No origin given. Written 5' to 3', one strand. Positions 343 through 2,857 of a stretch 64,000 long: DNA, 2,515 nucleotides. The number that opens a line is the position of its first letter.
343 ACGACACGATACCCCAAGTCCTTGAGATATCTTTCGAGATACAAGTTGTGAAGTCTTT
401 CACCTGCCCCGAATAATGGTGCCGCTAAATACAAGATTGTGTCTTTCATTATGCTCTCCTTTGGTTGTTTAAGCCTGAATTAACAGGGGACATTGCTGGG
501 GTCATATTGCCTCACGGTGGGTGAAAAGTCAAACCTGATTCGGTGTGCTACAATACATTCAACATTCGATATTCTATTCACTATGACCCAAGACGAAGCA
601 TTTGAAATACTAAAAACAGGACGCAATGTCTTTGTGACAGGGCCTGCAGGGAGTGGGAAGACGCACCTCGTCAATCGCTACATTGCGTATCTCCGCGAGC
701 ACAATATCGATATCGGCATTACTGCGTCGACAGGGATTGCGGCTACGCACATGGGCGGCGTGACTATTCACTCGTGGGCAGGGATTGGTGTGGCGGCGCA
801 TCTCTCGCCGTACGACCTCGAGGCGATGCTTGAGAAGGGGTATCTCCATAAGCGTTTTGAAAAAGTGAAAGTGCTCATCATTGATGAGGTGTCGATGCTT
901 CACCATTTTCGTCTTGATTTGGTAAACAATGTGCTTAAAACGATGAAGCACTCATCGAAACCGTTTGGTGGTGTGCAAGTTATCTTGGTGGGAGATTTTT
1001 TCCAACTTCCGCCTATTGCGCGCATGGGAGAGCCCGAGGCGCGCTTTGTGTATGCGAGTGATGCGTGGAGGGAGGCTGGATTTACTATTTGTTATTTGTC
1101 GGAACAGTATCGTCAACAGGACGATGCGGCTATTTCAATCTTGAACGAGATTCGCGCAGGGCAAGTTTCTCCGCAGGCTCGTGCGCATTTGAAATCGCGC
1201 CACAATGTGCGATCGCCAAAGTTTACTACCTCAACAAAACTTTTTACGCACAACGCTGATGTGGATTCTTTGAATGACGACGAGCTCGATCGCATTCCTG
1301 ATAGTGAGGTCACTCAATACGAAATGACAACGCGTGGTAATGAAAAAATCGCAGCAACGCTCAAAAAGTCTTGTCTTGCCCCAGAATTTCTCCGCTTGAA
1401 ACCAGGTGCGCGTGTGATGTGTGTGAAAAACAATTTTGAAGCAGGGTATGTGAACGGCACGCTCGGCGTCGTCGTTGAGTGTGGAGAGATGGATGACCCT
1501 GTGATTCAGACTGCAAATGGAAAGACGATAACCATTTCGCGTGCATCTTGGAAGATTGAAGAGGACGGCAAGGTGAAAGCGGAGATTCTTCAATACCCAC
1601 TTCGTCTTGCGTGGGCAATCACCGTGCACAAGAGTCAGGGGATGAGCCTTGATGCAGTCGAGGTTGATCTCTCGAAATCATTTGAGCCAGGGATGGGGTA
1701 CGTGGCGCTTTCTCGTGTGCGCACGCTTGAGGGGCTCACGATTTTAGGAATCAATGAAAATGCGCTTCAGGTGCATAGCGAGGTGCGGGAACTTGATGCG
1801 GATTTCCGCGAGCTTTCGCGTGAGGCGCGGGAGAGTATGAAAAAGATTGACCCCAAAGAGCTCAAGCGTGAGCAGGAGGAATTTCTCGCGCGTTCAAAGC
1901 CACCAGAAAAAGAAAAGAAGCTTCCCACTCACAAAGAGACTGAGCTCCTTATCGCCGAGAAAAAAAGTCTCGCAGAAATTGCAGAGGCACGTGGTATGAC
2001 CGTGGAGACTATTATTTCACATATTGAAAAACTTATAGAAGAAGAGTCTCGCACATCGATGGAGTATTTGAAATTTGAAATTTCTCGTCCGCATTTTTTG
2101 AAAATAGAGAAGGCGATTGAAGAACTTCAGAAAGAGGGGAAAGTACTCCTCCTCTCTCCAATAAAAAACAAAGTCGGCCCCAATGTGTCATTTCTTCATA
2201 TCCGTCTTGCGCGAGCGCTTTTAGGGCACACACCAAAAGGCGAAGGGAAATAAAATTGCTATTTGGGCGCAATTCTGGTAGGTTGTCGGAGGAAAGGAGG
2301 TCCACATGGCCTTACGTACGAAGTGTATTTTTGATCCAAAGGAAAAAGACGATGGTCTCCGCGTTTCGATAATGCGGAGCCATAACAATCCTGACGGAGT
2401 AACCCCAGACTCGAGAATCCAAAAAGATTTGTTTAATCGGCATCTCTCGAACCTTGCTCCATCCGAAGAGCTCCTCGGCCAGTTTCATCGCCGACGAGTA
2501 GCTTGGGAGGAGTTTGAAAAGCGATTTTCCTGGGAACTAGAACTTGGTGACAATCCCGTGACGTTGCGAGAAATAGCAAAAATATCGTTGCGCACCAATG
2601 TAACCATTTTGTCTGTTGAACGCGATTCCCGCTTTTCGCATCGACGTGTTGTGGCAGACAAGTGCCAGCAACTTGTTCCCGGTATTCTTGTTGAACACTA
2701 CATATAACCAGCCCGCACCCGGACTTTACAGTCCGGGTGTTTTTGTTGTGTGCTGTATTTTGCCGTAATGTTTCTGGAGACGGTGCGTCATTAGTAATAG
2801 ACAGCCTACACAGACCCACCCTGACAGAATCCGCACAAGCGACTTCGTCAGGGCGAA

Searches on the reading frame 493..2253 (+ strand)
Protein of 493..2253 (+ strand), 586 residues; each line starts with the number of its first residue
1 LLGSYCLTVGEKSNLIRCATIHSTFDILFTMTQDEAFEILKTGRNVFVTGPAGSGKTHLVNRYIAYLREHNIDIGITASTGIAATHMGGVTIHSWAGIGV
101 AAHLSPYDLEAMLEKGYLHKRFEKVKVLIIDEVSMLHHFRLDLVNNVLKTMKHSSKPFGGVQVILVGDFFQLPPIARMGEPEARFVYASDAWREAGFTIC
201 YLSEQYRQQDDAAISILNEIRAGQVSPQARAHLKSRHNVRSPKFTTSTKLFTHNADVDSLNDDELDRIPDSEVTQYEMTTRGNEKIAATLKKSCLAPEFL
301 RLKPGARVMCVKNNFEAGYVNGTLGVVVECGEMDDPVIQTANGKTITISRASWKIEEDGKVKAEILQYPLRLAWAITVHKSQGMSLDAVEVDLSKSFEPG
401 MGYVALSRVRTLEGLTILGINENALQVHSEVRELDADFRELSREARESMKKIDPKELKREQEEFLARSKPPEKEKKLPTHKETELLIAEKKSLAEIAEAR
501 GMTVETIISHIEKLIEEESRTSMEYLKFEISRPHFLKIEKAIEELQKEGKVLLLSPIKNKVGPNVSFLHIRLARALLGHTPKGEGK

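Call 8: search_protein_families(library=pfam, proteins=[window:493-2253:+], max_evalue=0.001)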
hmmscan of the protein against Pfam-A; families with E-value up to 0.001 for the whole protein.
window:493-2253:+ (586 aa): 14 families
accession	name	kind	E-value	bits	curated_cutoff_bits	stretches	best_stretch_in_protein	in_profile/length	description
PF05970.20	PIF1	-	9.2e-35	120.7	25.9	1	40-211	19-192/223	PIF1-like helicase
PF13604.12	AAA_30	-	8.1e-17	62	27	1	32-240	5-187/191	AAA domain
PF14493.12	HTH_40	-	1.3e-15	57.9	27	1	479-574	1-89/89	Helix-turn-helix domain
PF13245.12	AAA_19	-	2.2e-15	57.4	25.1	1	33-176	1-133/134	AAA domain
PF21530.3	Pif1_2B_dom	-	6.2e-09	35.9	23.9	1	288-329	4-46/47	DNA helicase Pif1, 2B domain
PF13401.12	AAA_22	-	1.7e-08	35.3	27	1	42-167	4-122/130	AAA domain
PF02689.20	Herpes_Helicase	-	5.5e-08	31.7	27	1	367-430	724-786/808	Helicase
PF00270.35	DEAD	-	8.4e-07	29.3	26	0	32-62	3-33/167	DEAD/DEAH box helicase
PF03266.21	NTPase_1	-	1.1e-05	25.8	23.9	0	45-75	1-31/168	NTPase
PF01443.25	Viral_helicase1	-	1.1e-05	25.8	21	0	47-207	2-131/228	Viral superfamily 1 RNA helicase core domain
PF13191.12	AAA_16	-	2.6e-05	25.2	32.6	1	38-71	17-52/167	AAA ATPase domain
PF20720.3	nSTAND3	-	0.00046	20.4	27.2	0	34-73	8-47/155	Novel STAND NTPase 3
PF13538.12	UvrD_C_2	-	0.00059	20.1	27.4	0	372-409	1-45/52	UvrD-like helicase C-terminal domain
PF13086.12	AAA_11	-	0.00071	19.9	27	0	33-69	6-43/257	AAA domain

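Call 30: find_encoding_contigs(protein=window:493-2253:+, flank=10000, max_places=2)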
Protein window:493-2253:+ (586 aa): no gene with exactly this product is on record in the collection.

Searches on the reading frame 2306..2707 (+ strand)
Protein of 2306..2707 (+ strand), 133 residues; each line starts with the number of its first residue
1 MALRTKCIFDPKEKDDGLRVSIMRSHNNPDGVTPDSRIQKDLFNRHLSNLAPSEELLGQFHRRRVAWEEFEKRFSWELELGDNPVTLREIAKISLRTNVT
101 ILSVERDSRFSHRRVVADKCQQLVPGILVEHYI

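Call 33: find_encoding_contigs(protein=window:2306-2707:+, flank=10000, max_places=2)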
Protein window:2306-2707:+ (133 aa): 2 contigs read that carry it; 2 places shown.
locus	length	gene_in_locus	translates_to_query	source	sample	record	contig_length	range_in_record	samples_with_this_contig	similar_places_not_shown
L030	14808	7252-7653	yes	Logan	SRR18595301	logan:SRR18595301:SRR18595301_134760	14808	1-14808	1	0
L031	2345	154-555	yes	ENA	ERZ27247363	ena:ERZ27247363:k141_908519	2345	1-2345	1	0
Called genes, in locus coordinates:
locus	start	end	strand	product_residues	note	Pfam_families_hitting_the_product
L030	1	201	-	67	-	?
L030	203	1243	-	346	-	-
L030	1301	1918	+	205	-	-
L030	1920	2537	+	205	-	PF00657:Lipase_GDSL, PF13472:Lipase_GDSL_2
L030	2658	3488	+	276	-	PF00041:fn3 (weak), PF16656:Pur_ac_phosph_N (weak)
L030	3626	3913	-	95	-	-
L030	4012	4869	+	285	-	PF10648:Gmad2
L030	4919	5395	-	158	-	PF05014:Nuc_deoxyrib_tr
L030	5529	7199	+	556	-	PF00270:DEAD (faint), PF01443:Viral_helicase1 (faint), PF05970:PIF1, PF13245:AAA_19, PF13401:AAA_22, PF13604:AAA_30, PF21530:Pif1_2B_dom, PF14493:HTH_40, +2 more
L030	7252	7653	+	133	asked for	PF04343:DUF488, PF22751:DUF488-N3a, PF22752:DUF488-N3i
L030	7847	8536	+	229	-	-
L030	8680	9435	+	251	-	-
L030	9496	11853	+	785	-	PF19335:HMBD, PF00403:HMA, PF00122:E1-E2_ATPase, PF00702:Hydrolase, PF08282:Hydrolase_3 (faint)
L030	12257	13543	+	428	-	PF07992:Pyr_redox_2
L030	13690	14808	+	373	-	?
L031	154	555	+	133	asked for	PF04343:DUF488, PF22751:DUF488-N3a, PF22752:DUF488-N3i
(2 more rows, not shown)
